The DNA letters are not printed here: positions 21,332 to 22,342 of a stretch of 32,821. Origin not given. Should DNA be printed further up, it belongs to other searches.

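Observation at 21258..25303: Six-gene operon that re-wires sulfate activation: RHH, CysD, TauE/TSUP permease, CysN, mini alkaline-phosphatase-fold enzyme, RHH; no downstream reduction genes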

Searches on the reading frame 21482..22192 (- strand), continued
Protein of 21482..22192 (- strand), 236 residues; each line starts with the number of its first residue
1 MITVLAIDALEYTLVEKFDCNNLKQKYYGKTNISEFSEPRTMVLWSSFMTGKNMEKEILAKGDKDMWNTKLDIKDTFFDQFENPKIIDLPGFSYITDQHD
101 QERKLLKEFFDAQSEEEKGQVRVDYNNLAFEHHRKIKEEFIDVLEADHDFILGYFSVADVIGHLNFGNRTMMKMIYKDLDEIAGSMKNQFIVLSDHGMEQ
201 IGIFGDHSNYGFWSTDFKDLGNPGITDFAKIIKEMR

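Call 72: get_annotated_region(hit=H33, flank=6000)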
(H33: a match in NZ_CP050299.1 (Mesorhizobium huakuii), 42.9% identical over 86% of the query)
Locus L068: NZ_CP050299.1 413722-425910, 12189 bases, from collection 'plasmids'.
description: Mesorhizobium huakuii strain 583 plasmid p_1, complete sequence
organism: Mesorhizobium huakuii (NCBI taxid 28104)
taxonomy: Bacteria; Pseudomonadota; Alphaproteobacteria; Hyphomicrobiales; Phyllobacteriaceae; Mesorhizobium; Mesorhizobium huakuii
host: -; source: Oxytropis kamtschatica,cell culture,root nodule; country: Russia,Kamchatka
typing (MOB-suite, as given by PLSDB): non-mobilizable; mating-pair formation MPF_T
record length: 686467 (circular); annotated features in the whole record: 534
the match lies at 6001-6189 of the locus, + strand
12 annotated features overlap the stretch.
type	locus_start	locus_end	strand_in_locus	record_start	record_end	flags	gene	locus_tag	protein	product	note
CDS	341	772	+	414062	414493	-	-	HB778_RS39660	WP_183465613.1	hypothetical protein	-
CDS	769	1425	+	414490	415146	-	nodB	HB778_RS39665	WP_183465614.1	chitooligosaccharide deacetylase NodB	GO:0009877 - nodulation [Evidence IEA]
CDS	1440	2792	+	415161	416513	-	nodC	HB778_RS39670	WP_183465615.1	chitooligosaccharide synthase NodC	GO:0009877 - nodulation [Evidence IEA]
CDS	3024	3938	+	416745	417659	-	nodI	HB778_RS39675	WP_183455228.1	nodulation factor ABC transporter ATP-binding protein NodI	-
CDS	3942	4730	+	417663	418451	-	-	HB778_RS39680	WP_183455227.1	ABC transporter permease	-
CDS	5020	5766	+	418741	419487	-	-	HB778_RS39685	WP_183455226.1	sulfotransferase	-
CDS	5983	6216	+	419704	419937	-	-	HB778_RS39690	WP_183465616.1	DUF2061 domain-containing protein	-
CDS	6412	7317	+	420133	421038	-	cysD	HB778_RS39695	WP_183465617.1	sulfate adenylyltransferase subunit CysD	GO:0000103 - sulfate assimilation [Evidence IEA]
CDS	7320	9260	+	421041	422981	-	cysN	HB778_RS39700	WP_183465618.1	sulfate adenylyltransferase subunit CysN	GO:0006790 - sulfur compound metabolic process [Evidence IEA]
CDS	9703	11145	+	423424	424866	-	-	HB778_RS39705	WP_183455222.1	methylmalonyl-CoA mutase subunit beta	-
CDS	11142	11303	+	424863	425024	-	-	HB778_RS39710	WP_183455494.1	hypothetical protein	-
CDS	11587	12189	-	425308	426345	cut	-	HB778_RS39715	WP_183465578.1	IS110 family transposase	-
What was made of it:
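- Bacterial parallel: DUF2061 sits in the Mesorhizobium Nod-factor sulfation module, nodBC-nodIJ-sulfotransferase-DUF2061-cysD-cysN/kinase (call 72). The association with TauE, DUF2061 (linked to NodPQ in Mesorhizobium, call 72), HIT and APS-reductase-like proteins is coherent with adenylyl-sulfate chemistry.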

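Call 73: get_annotated_region(hit=H32, flank=7000)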
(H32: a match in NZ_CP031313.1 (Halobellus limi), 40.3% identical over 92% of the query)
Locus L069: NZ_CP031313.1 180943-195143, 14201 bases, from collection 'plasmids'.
description: Halobellus limi strain CGMCC 1.10331 plasmid unnamed2, complete sequence
organism: Halobellus limi (NCBI taxid 699433)
taxonomy: Archaea; Euryarchaeota; Halobacteria; Halobacteriales; Haloferacaceae; Halobellus; Halobellus limi
host: -; source: Cell culture,Taibei marine solar saltern near Lianyungang city; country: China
typing (MOB-suite, as given by PLSDB): non-mobilizable
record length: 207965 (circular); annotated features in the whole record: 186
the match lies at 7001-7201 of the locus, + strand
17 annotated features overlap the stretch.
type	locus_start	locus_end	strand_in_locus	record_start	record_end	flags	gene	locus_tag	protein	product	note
CDS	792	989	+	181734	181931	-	-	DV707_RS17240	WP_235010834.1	amidase family protein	-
CDS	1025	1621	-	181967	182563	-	-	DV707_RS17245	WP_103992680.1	carbonic anhydrase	-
CDS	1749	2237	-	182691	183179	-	-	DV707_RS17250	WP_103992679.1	hypothetical protein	-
CDS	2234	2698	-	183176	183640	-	-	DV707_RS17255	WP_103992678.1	helix-turn-helix domain-containing protein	-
CDS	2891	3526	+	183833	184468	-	-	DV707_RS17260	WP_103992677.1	IS6 family transposase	-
CDS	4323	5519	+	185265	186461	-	-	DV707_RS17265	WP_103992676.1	orc1/cdc6 family replication initiation protein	-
CDS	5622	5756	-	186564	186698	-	-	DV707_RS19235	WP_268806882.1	hypothetical protein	-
CDS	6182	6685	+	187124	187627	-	-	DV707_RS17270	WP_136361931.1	hypothetical protein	-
CDS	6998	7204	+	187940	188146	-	-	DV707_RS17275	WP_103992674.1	DUF2061 domain-containing protein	-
CDS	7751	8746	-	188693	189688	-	-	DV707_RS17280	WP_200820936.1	tyrosine-type recombinase/integrase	GO:0015074 - DNA integration [Evidence IEA]; GO:0006310 - DNA recombination [Evidence IEA]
CDS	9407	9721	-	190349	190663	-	-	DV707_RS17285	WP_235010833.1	hypothetical protein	-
CDS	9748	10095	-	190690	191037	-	-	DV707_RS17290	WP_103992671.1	winged helix-turn-helix domain-containing protein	-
CDS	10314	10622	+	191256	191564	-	-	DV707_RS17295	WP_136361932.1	hypothetical protein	-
CDS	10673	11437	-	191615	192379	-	-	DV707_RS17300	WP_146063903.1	CPBP family intramembrane glutamic endopeptidase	GO:0071586 - CAAX-box protein processing [Evidence IEA]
CDS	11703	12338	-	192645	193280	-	-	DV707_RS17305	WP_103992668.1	IS6 family transposase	-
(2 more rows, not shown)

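Call 74: get_annotated_region(hit=H38, flank=6000)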
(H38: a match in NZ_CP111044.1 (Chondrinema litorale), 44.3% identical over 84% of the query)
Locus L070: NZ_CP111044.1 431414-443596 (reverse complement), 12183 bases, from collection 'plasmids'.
description: Chondrinema litorale strain WSW3-B12 plasmid unnamed2, complete sequence
organism: Chondrinema litorale (NCBI taxid 2994555)
taxonomy: Bacteria; Bacteroidota; Cytophagia; Cytophagales; Flammeovirgaceae; Chondrinema; Chondrinema litorale
host: -; source: Seaweed,red alga; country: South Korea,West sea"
typing (MOB-suite, as given by PLSDB): non-mobilizable
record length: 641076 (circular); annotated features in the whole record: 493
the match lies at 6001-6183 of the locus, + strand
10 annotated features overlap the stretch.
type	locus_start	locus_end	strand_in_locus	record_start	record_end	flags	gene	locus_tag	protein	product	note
CDS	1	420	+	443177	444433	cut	-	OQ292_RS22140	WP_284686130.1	hypothetical protein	-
CDS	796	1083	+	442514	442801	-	-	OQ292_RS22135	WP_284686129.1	hypothetical protein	-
CDS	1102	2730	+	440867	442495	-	-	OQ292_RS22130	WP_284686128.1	PepSY-associated TM helix domain-containing protein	-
CDS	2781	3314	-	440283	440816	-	-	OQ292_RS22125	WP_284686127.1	DUF4943 family protein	-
CDS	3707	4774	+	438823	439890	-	-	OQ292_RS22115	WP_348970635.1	methyltransferase domain-containing protein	-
CDS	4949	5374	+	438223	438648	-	-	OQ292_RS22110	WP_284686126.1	hypothetical protein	-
CDS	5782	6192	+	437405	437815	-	-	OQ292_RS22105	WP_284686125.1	DUF2061 domain-containing protein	-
CDS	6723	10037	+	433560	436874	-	-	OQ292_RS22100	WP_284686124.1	SusC/RagA family TonB-linked outer membrane protein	GO:0071702 - organic substance transport [Evidence IEA]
CDS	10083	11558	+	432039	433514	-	-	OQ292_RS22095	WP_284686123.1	SusD/RagB family nutrient-binding outer membrane lipoprotein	-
CDS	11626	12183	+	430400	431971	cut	-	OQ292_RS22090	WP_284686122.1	BCCT family transporter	GO:0071705 - nitrogen compound transport [Evidence IEA]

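Call 79: search_protein_families(library=pfam, alignment_id=A6, max_evalue=0.00001)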
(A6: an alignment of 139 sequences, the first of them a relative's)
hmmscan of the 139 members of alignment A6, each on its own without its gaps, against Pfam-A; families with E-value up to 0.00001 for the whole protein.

A. member 1, L001:5956-7173:+ (405 aa): 1 family
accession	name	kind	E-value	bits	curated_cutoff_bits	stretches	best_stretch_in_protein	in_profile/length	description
PF00082.27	Peptidase_S8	-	1.8e-59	201.9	21.8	1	143-396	2-288/288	Subtilase family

B. families by the number of members that match (of 139 scanned): 189 families (the first 25 are shown)
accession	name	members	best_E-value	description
PF13847.12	Methyltransf_31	7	4.4e-12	Methyltransferase domain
PF13489.12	Methyltransf_23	6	2.6e-11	Methyltransferase domain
PF08241.18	Methyltransf_11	5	7.9e-14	Methyltransferase domain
PF13649.12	Methyltransf_25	5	8.7e-14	Methyltransferase domain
PF04055.27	Radical_SAM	4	1.3e-24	Radical SAM superfamily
PF00534.26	Glycos_transf_1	4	7.9e-20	Glycosyl transferases group 1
PF13692.12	Glyco_trans_1_4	4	8.9e-16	Glycosyl transferases group 1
PF08242.18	Methyltransf_12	4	4.8e-12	Methyltransferase domain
PF01522.26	Polysacc_deac_1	3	9.6e-29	Polysaccharide deacetylase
PF02811.25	PHP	3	2.4e-14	PHP domain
PF01979.26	Amidohydro_1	2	6.3e-74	Amidohydrolase family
PF02475.24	TRM5-TYW2_MTfase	2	1.7e-50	TRM5/TYW2 methyltransferase domain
PF13173.12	AAA_14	2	2.7e-28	AAA domain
PF00702.32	Hydrolase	2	6.6e-26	haloacid dehalogenase-like hydrolase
PF12826.13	HHH_2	2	5.2e-22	Helix-hairpin-helix motif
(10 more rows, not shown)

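Call 89: find_related_loci(query=A9, collection=metagenome_contigs, flank=8000)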
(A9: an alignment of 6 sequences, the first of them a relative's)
Query A9 (322 aa) in metagenome_contigs; peptide patterns used: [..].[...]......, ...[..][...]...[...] (x = any residue, [..] = any of these).
593 stretches matched a pattern; 13 encode a relative of the query (tblastn E <= 1e-3); 13 distinct loci.
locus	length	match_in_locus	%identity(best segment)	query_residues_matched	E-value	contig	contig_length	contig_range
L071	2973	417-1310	34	2-277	1e-43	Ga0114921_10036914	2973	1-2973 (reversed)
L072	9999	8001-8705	33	1-279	2e-40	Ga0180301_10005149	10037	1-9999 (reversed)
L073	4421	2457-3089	36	20-276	2e-39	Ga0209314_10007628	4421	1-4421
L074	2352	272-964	33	5-281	9e-40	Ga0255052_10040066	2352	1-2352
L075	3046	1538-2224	30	7-276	6e-34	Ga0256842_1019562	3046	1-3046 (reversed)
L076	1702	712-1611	31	6-299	2e-32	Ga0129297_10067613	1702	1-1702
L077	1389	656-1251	39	9-279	6e-29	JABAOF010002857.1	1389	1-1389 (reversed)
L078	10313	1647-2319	31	7-277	6e-30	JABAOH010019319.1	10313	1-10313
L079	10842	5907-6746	29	4-280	2e-18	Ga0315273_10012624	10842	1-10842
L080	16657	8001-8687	32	6-280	3e-36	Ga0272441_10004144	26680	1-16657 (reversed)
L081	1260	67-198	55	6-47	8e-8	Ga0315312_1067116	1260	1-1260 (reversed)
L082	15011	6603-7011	62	6-242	7e-8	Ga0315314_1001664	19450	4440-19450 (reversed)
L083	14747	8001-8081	70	6-32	4e-6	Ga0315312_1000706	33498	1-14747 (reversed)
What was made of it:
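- Tried and rejected: A narrower alignment gave 13 loci (call 89).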

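Call 95: search_protein_families(library=pfam, proteins=[L037:3484-5598:+, L036:3119-4057:+, L071:2030-2971:+, L082:7135-7719:+], max_evalue=0.001)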
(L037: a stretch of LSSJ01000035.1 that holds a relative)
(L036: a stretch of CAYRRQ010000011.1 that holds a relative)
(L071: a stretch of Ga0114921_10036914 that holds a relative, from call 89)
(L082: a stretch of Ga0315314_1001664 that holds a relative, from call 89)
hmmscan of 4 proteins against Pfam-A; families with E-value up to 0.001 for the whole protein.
L037:3484-5598:+ (705 aa): 3 families
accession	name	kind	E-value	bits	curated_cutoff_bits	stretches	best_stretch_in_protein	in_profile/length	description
PF01507.26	PAPS_reduct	-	4.5e-43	147.7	22.5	1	472-659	11-175/175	Phosphoadenosine phosphosulfate reductase domain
PF14890.11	Intein_splicing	-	2.5e-21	76.5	35.8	1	64-472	12-155/155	Intein splicing domain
PF14528.11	LAGLIDADG_3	-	1.1e-14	54.9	22.5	1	327-410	2-79/82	LAGLIDADG-like domain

L036:3119-4057:+ (312 aa): 2 families
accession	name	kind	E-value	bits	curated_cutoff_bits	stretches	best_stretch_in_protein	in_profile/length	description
PF14528.11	LAGLIDADG_3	-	3e-13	50.3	22.5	1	221-300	4-81/82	LAGLIDADG-like domain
PF14527.11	LAGLIDADG_WhiA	-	8.6e-05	23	23.2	0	223-301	4-75/93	WhiA LAGLIDADG-like domain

L071:2030-2971:+ (314 aa): 8 families
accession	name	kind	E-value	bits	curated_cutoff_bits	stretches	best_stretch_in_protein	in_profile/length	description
PF01370.27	Epimerase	-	2e-51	175.2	20.9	1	9-281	1-240/240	NAD dependent epimerase/dehydratase family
PF16363.11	GDP_Man_Dehyd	-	2.1e-41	142.9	27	1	10-286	1-261/332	GDP-mannose 4,6 dehydratase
PF01073.25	3Beta_HSD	-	2.2e-20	73.3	22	1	10-261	1-223/280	3-beta hydroxysteroid dehydrogenase/isomerase family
PF07993.18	NAD_binding_4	-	8.2e-19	68.2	20.1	1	11-253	1-248/258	Male sterility protein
PF02719.21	Polysacc_synt_2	-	2.7e-12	46.9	20.2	1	9-154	1-142/293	Polysaccharide biosynthesis protein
PF04321.23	RmlD_sub_bind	-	3.3e-09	36.7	27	1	8-245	2-177/287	RmlD substrate binding domain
PF00106.31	adh_short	-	4.5e-05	23.5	26.6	1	9-125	3-119/195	short chain dehydrogenase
PF08659.16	KR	-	0.00012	22.5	22.6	1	9-145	3-143/180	KR domain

L082:7135-7719:+ (195 aa): 1 family
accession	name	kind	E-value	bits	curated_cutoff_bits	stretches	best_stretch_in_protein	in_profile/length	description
PF01507.26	PAPS_reduct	-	1e-44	153.1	22.5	1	26-188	2-174/175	Phosphoadenosine phosphosulfate reductase domain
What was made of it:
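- Conservation across phyla is very high, and there is an intein plus a free homing-endonuclease gene (call 95), which fits frequent horizontal exchange.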
